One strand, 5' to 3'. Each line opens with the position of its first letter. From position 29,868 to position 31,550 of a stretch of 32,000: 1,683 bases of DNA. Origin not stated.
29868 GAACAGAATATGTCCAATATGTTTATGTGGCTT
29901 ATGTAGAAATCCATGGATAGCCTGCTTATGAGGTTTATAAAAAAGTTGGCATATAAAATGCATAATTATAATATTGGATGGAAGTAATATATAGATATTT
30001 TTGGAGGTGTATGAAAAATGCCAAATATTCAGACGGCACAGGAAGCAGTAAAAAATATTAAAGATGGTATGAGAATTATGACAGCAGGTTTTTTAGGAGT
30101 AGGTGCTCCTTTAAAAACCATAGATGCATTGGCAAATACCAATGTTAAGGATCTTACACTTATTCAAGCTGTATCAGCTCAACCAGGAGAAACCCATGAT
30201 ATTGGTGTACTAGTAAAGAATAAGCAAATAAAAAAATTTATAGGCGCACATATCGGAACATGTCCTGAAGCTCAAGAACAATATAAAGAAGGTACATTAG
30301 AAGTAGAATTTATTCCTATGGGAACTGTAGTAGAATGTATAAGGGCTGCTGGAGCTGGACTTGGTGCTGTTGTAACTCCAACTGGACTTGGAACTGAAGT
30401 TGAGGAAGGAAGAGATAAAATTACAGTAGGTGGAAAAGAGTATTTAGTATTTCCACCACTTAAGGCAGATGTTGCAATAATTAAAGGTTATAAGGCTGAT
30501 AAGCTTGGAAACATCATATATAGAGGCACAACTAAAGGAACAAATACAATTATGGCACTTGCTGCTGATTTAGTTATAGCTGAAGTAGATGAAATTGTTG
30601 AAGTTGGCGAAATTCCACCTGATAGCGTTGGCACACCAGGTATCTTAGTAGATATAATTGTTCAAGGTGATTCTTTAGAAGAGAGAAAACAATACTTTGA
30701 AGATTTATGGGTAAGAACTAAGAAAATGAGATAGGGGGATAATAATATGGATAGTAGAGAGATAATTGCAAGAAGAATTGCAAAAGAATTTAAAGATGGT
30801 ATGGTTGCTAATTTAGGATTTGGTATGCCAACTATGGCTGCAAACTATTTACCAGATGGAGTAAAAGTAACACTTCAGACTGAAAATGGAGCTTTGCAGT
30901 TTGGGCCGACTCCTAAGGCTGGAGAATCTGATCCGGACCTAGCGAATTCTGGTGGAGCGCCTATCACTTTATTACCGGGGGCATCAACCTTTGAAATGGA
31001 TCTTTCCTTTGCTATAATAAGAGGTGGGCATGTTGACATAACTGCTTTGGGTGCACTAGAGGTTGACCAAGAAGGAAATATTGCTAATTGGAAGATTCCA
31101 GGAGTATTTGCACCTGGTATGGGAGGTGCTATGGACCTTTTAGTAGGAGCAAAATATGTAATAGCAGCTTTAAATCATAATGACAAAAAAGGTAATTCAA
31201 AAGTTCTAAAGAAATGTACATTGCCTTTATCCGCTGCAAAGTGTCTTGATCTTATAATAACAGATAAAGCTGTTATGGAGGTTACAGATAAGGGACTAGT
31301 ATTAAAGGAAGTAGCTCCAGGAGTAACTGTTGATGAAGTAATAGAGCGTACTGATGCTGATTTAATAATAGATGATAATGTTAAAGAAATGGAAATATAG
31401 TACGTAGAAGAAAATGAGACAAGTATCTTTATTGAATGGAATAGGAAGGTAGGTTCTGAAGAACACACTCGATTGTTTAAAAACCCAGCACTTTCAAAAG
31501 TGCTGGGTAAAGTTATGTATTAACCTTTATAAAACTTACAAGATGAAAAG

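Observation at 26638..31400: MCP-derived Cache-HAMP sensor lacking its signalling tip, paired with a receiver-less CBS/sigma-54 activator and a sigma-54-driven CoA-transferase operon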

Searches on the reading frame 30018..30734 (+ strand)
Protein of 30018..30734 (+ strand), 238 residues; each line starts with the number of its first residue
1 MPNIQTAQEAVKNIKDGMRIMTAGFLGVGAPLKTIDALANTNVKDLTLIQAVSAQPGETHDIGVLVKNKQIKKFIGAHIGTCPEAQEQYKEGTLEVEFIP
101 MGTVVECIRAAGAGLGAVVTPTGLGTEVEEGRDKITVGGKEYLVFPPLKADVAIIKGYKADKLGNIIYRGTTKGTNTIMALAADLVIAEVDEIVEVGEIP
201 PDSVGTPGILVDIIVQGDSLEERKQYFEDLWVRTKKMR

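Call 3: search_protein_families(library=pfam, proteins=[window:30018-30734:+], max_evalue=1)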
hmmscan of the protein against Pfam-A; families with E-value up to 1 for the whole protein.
window:30018-30734:+ (238 aa): 3 families
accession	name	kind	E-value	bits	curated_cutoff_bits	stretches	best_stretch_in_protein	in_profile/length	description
PF01144.29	CoA_trans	-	1.7e-54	184.9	23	1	5-216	2-216/217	Coenzyme A transferase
PF16957.11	Mal_decarbox_Al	-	2.8e-05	23.1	25.4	1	148-220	136-207/546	Malonate decarboxylase, alpha subunit, transporter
PF02550.21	AcetylCoA_hydro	-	0.017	15.6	24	1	6-43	11-48/198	Acetyl-CoA hydrolase/transferase N-terminal domain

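Call 4: search_protein_families(library=ncbifam, proteins=[window:30018-30734:+], max_evalue=0.1)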
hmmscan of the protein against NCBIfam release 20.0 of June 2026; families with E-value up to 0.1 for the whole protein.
window:30018-30734:+ (238 aa): 7 families
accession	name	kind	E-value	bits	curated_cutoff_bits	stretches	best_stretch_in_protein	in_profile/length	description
NF007394.0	PRK09920.1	equivalog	2.2e-66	223.6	315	1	6-217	7-216/219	acetate CoA-transferase subunit alpha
TIGR02429.1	pcaI_scoA_fam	subfamily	4.1e-57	193.1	128.5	1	4-216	6-218/222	3-oxoacid CoA-transferase subunit A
NF052271.1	Staph_FadX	equivalog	9.1e-14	50.9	750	1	40-226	44-250/523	fatty acid degradation protein FadX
TIGR01110.1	mdcA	equivalog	3.5e-05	22.6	789.15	1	148-234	136-217/543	malonate decarboxylase subunit alpha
TIGR03458.1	YgfH_subfam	subfamily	9.4e-05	21.2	658.7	1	4-41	5-42/489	succinate CoA transferase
NF053853.1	ScActCoATferScpC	equivalog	0.01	14.6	500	0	4-46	14-56/493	succinyl-CoA:acetate CoA-transferase ScpC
NF008691.0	PRK11713.1-4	equivalog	0.074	12.1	279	0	150-192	78-121/252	16S rRNA (uracil(1498)-N(3))-methyltransferase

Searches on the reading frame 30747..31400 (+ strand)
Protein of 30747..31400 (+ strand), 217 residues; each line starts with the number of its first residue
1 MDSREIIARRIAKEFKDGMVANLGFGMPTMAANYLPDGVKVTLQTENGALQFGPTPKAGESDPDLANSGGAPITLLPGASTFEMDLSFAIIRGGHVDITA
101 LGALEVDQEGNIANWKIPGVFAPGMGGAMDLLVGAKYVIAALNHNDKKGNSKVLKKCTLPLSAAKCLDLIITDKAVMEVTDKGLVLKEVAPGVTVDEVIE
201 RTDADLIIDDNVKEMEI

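Call 3: search_protein_families(library=pfam, proteins=[window:30747-31400:+], max_evalue=1)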
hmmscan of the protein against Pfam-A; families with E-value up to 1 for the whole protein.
window:30747-31400:+ (217 aa): 2 families
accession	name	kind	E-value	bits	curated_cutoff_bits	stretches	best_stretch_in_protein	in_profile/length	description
PF01144.29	CoA_trans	-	4e-43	147.8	23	1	5-200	2-216/217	Coenzyme A transferase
PF13336.12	AcetylCoA_hyd_C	-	0.02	15.2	23.7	1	102-173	40-120/154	Acetyl-CoA hydrolase/transferase C-terminal domain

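Call 4: search_protein_families(library=ncbifam, proteins=[window:30747-31400:+], max_evalue=0.1)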
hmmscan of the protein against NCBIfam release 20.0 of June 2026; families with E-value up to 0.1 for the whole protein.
window:30747-31400:+ (217 aa): 2 families
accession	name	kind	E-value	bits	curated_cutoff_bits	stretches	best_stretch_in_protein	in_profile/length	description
TIGR02428.1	pcaJ_scoB_fam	subfamily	2.1e-86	288.6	243.55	1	3-208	2-207/207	3-oxoacid CoA-transferase subunit B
NF052271.1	Staph_FadX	equivalog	1.7e-08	33.6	750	1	170-216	455-502/523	fatty acid degradation protein FadX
